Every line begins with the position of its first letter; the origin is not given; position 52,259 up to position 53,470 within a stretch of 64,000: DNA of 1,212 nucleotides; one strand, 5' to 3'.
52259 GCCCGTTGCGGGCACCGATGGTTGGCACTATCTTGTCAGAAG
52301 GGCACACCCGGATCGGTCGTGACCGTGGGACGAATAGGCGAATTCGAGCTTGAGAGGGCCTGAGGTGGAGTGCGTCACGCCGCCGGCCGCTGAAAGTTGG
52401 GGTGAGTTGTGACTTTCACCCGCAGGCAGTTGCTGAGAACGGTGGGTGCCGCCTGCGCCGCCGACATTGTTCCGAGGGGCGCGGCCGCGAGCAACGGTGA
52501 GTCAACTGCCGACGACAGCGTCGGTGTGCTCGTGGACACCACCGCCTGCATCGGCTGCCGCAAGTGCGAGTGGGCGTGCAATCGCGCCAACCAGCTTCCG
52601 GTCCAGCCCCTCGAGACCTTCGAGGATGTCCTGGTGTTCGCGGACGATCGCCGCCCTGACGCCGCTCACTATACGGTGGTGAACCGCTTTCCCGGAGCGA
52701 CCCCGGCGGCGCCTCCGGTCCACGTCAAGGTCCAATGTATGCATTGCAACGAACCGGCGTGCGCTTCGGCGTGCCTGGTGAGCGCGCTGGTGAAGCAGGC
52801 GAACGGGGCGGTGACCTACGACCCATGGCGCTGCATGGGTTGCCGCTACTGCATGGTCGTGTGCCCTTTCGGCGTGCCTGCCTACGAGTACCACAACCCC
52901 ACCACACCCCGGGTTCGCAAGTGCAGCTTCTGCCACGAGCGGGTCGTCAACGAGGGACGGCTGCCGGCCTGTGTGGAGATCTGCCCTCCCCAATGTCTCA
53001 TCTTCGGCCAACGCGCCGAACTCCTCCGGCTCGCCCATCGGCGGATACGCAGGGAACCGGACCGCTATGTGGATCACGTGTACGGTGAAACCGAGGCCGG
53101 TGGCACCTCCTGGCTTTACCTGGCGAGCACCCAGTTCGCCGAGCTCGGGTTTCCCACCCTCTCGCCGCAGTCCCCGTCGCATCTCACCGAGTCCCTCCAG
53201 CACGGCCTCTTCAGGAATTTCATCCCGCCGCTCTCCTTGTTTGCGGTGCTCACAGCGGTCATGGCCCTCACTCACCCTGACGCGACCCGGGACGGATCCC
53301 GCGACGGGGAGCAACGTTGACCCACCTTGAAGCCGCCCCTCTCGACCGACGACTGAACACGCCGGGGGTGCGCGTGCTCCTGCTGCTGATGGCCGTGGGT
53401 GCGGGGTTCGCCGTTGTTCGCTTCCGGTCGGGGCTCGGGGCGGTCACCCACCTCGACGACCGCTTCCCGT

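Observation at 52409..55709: Stand-alone three-gene redox module: Tat-FeS subunit, NrfD-type membrane subunit and a 13-heme cytochrome c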

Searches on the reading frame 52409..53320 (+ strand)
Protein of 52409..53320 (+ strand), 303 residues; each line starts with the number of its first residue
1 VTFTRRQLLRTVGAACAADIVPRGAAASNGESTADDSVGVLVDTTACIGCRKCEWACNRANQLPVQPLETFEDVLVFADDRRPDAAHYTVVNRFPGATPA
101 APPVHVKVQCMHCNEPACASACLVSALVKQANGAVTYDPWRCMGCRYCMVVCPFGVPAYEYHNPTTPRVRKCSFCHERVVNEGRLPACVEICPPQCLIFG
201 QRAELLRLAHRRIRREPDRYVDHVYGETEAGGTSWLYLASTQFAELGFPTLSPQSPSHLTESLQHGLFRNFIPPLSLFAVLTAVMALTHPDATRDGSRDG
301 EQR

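Call 3: search_protein_families(library=pfam, proteins=[window:52409-53320:+], max_evalue=0.01)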
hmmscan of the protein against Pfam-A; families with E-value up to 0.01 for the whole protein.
window:52409-53320:+ (303 aa): 9 families
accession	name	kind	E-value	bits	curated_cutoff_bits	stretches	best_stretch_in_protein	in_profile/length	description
PF13247.11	Fer4_11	-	5.4e-17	62.3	26.2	1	108-202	8-100/100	4Fe-4S dicluster domain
PF12838.12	Fer4_7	-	1.5e-10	41.8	27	1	109-156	1-52/52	4Fe-4S dicluster domain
PF12797.12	Fer4_2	-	1e-08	35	24.5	2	134-154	2-22/22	4Fe-4S binding domain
PF13187.11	Fer4_9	-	3.1e-07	30.7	27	1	141-196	1-51/52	4Fe-4S dicluster domain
PF13237.11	Fer4_10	-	9.9e-07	29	25.5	2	135-193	2-53/53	4Fe-4S dicluster domain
PF12837.12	Fer4_6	-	1.7e-06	28.1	25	2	135-157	2-24/24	4Fe-4S binding domain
PF14697.11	Fer4_21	-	5.8e-06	26.8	35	1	109-154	7-53/59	4Fe-4S dicluster domain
PF00037.32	Fer4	-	9.3e-05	22.5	21.1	1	141-156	7-22/24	4Fe-4S binding domain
PF13183.11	Fer4_8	-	0.0012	19.7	27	0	135-156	47-68/68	4Fe-4S dicluster domain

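Call 4: search_protein_families(library=ncbifam, proteins=[window:52409-53320:+], max_evalue=0.01)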
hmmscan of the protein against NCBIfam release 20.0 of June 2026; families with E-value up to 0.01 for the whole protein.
window:52409-53320:+ (303 aa): 32 families (the best 25 are shown)
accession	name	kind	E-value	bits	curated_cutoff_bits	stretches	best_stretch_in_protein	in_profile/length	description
NF045715.1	sulf_resp_HmcB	equivalog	1.8e-99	332.7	420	1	5-260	2-257/307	sulfate respiration complex iron-sulfur protein HmcB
NF008134.0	PRK10882.1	equivalog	1.6e-74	250.9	263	1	3-296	2-323/329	hydrogenase 2 operon protein HybA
TIGR01582.1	FDH-beta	equivalog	2e-37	128.8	334.7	1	31-238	13-220/283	formate dehydrogenase subunit beta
TIGR02951.1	DMSO_dmsB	equivalog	4.5e-29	101.5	214.1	2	38-205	2-156/161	DMSO/selenate family reductase complex B subunit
TIGR03149.1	cyt_nit_nrfC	equivalog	9.9e-26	90.5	377.6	2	105-203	89-185/225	cytochrome c nitrite reductase Fe-S protein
NF045797.1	DsrO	equivalog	3.1e-25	89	200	1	1-201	1-201/235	sulfate reduction electron transfer complex DsrMKJOP subunit DsrO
NF011569.0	PRK14993.1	equivalog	4.2e-20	72.2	416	1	2-201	2-187/244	tetrathionate reductase subunit TtrB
NF038355.1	FDH3_beta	equivalog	9.8e-20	71.3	240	1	105-214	49-176/180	formate dehydrogenase FDH3 subunit beta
NF009408.0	PRK12769.1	equivalog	9.1e-16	57.1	1003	1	40-216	5-161/659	formate-dependent uric acid utilization protein AegA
TIGR03478.1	DMSO_red_II_bet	subfamily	9.6e-16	57.6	480.7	1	106-202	127-220/321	DMSO reductase family type II enzyme, iron-sulfur subunit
NF009451.0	PRK12809.1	equivalog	4e-15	55.1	1154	1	42-214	7-151/639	formate-dependent uric acid utilization protein YgfT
NF041715.1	arsenate_red_ArrB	equivalog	5.6e-15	55.5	450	2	95-164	42-111/233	arsenate respiratory reductase iron-sulfur subunit ArrB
NF042979.1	EthbenzDh_ebdB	equivalog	4.7e-14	52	740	1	106-210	149-250/354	ethylbenzene dehydrogenase subunit beta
NF041782.1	mnquin_red_QrcC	equivalog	6.2e-13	49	400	1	39-171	2-130/239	menaquinone reductase iron-sulfur cluster-binding subunit QrcC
NF007382.0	PRK09898.1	equivalog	3.3e-11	43.1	213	1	36-178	56-189/208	ferredoxin-like protein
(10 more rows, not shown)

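Call 26: search_solved_structures(query=window:52409-53320:+, max_evalue=1e-10)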
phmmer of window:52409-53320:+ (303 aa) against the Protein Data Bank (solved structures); distinct sequences matched with E-value up to 1e-10: 13.
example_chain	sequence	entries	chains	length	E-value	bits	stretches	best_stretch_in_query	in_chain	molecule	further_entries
1kqf_B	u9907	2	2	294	1.1e-31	113.3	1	37-239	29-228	FORMATE DEHYDROGENASE, NITRATE-INDUCIBLE, IRON-SULFUR SUBUNIT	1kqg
6sdr_B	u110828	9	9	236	2.7e-21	79.2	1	41-251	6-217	Formate dehydrogenase, beta subunit, putative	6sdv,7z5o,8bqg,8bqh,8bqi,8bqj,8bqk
30gj_B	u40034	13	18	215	7.7e-21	77.7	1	41-229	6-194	Formate dehydrogenase, beta subunit, putative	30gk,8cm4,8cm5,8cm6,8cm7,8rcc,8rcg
8rc8_B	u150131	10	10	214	8.9e-21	77.5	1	41-229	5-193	Formate dehydrogenase, beta subunit, putative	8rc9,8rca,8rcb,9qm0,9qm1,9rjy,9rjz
2vpw_B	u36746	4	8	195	2.9e-16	62.6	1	40-202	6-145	NRFC PROTEIN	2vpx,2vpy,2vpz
2ivf_B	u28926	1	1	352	1.5e-14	57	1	107-215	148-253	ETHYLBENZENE DEHYDROGENASE BETA-SUBUNIT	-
6cz7_B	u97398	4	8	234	8.7e-13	51.2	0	39-167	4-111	4Fe-4S ferredoxin, iron-sulfur binding domain protein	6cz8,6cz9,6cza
1h0h_B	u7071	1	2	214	7.7e-12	48.1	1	38-220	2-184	FORMATE DEHYDROGENASE SUBUNIT BETA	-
4ydd_B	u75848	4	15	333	7.7e-12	48.1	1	105-200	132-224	DMSO reductase family type II enzyme, iron-sulfur subunit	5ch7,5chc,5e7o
7qv7_A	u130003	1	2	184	2.2e-11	46.6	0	107-159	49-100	Hydrogen dependent carbon dioxide reductase subunit HycB3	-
9vap_B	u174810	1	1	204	2.3e-11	46.5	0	42-212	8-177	4Fe-4S dicluster domain-containing protein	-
9mqx_E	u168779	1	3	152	3.9e-11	45.8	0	45-199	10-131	Fe-S-cluster-containing hydrogenase subunit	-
7qv7_B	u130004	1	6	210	9.8e-11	44.5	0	106-156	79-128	Hydrogen dependent carbon dioxide reductase subunit HycB4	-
